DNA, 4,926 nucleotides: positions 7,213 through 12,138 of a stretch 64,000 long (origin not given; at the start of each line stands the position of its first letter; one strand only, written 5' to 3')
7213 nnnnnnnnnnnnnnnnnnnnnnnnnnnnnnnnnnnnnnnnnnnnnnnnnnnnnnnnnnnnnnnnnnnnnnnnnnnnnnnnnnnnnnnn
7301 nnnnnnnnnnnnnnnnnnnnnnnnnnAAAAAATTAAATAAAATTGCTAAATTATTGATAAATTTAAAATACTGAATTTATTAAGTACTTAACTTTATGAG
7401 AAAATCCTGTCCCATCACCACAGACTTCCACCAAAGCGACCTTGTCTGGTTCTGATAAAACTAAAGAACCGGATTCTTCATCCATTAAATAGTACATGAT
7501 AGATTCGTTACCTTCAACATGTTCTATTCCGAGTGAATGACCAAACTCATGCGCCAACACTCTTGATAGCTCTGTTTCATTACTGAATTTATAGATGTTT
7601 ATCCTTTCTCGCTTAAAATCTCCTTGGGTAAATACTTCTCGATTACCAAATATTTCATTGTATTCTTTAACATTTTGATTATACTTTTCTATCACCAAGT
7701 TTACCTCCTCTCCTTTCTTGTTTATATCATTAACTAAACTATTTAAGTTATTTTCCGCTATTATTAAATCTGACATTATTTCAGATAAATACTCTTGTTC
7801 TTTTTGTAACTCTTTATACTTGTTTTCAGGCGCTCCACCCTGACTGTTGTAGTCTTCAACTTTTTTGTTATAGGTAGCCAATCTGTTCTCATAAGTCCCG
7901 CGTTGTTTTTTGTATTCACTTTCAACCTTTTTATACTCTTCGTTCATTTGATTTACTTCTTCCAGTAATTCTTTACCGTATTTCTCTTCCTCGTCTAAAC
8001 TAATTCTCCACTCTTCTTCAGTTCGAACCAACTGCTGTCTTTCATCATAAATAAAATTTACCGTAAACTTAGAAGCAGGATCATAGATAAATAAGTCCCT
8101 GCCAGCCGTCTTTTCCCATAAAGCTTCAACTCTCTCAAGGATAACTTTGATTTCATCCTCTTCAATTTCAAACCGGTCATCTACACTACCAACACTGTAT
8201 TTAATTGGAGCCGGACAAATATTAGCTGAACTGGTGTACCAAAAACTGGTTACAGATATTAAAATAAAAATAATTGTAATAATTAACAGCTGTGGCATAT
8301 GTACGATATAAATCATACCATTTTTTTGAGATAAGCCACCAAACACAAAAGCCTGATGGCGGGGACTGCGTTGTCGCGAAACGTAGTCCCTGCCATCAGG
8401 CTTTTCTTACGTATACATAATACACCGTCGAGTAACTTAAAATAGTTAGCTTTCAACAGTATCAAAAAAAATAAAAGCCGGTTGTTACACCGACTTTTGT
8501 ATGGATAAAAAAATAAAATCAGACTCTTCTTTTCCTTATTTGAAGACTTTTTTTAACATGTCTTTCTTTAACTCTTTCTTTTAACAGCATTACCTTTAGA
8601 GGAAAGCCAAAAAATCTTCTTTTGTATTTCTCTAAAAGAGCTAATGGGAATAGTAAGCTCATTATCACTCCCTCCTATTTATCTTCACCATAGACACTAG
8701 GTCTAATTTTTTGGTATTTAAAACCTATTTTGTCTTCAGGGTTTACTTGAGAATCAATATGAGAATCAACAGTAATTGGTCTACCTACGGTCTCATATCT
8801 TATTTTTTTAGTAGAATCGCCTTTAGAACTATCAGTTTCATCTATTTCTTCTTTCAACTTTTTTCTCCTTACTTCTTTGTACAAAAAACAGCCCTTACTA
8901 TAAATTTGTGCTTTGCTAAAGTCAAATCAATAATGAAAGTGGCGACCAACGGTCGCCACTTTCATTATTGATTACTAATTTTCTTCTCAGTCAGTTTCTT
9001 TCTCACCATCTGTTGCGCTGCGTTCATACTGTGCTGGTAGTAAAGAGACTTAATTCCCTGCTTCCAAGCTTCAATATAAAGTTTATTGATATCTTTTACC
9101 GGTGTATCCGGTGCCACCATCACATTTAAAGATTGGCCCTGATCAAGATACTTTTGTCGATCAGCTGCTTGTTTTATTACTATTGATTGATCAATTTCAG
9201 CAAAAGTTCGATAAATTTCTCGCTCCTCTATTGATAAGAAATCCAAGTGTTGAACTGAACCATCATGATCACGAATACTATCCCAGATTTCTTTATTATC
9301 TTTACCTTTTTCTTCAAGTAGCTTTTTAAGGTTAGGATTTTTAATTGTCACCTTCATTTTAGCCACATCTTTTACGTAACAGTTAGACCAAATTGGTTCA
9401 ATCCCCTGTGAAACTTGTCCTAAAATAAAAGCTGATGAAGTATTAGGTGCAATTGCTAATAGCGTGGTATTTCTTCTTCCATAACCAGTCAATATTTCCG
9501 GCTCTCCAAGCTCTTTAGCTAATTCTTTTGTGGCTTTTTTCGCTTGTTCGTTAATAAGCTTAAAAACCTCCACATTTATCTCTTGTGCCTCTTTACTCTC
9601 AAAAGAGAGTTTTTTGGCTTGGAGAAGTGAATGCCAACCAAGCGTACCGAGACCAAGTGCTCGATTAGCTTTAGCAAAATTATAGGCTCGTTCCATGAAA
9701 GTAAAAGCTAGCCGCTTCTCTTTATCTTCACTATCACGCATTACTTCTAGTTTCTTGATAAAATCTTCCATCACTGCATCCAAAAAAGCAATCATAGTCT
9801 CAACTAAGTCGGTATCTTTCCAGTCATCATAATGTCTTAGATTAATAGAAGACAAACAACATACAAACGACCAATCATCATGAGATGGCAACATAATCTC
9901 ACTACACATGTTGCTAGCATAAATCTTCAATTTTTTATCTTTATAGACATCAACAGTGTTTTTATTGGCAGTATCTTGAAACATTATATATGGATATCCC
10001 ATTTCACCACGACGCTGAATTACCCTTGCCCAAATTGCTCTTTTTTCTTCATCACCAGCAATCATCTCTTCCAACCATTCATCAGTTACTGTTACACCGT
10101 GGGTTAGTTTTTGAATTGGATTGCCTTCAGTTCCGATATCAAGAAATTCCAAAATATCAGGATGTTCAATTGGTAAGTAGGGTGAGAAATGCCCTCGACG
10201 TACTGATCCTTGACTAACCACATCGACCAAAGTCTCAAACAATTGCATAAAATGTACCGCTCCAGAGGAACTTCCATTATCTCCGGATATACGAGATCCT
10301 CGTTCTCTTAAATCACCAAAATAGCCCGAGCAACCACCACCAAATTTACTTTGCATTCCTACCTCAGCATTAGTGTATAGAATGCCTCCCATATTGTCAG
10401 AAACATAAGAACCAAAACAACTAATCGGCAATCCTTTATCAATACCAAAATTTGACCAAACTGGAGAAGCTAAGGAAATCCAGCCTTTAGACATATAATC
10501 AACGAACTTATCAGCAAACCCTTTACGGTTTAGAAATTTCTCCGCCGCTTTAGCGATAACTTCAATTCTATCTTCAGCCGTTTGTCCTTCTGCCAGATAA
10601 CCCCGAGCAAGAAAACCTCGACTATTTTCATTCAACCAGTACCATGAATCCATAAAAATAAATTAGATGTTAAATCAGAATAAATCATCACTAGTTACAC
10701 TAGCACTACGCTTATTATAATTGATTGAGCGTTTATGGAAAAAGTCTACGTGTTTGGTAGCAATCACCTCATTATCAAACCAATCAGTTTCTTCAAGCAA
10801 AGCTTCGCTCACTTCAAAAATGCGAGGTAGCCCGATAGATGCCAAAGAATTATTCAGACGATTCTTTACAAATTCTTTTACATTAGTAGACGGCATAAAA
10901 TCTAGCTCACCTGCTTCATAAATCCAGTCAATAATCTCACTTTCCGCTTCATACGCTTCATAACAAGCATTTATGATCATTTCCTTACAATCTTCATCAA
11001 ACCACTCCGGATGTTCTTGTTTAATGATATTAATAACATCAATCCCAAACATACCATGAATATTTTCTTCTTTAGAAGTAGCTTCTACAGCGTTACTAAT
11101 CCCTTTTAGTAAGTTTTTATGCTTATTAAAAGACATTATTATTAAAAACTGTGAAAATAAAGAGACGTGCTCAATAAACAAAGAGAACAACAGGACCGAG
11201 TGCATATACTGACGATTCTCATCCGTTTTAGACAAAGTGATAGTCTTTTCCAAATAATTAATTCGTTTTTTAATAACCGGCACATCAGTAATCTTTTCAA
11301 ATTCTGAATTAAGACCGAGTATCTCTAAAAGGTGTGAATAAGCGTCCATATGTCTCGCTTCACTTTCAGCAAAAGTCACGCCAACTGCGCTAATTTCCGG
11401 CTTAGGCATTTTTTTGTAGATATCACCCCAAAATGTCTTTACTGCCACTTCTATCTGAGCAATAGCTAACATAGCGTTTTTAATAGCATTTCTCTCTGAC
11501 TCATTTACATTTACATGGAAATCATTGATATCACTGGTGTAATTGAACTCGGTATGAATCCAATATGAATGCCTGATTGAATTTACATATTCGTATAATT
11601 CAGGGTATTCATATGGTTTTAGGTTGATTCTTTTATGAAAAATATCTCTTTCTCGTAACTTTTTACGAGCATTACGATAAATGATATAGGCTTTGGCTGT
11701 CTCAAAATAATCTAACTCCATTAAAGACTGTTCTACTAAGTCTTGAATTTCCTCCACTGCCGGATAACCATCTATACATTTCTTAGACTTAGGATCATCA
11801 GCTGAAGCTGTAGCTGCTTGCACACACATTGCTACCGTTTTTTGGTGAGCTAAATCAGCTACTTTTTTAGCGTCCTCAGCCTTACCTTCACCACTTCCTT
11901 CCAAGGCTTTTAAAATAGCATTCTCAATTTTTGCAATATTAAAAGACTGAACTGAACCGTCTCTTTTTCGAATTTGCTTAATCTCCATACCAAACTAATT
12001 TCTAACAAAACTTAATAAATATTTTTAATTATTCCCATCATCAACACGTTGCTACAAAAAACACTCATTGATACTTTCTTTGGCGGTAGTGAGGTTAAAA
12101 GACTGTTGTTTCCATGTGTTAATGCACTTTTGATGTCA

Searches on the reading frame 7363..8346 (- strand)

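Call 42: search_protein_families(library=pfam, proteins=[window:7363-8346:-], max_evalue=0.00001)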
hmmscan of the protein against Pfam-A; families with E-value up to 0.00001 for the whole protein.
window:7363-8346:- (327 aa): 1 family
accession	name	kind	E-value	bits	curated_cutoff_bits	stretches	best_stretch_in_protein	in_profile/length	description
PF00413.30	Peptidase_M10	-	2.1e-09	37.9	24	1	238-305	95-154/159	Matrixin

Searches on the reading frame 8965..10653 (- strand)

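Call 42: search_protein_families(library=pfam, proteins=[window:8965-10653:-], max_evalue=0.00001)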
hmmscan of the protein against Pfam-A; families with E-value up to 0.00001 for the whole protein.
window:8965-10653:- (562 aa): 2 families
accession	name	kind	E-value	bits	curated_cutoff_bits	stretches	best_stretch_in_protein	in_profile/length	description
PF02867.20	Ribonuc_red_lgC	-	9.3e-95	318.7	23.9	3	389-539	374-522/523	Ribonucleotide reductase, barrel domain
PF00317.26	Ribonuc_red_lgN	-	2.4e-07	31.2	28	1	7-73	3-76/77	Ribonucleotide reductase, all-alpha domain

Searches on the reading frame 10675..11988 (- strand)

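Call 42: search_protein_families(library=pfam, proteins=[window:10675-11988:-], max_evalue=0.00001)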
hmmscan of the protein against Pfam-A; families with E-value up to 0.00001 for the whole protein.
window:10675-11988:- (437 aa): 2 families
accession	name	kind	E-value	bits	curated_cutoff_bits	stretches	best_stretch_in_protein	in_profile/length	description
PF00268.27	Ribonuc_red_sm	-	1.9e-61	208.4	33.6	1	120-393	1-276/281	Ribonucleotide reductase, small chain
PF03477.21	ATP-cone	-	4.7e-20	72.3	25.8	1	5-110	2-88/88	ATP cone domain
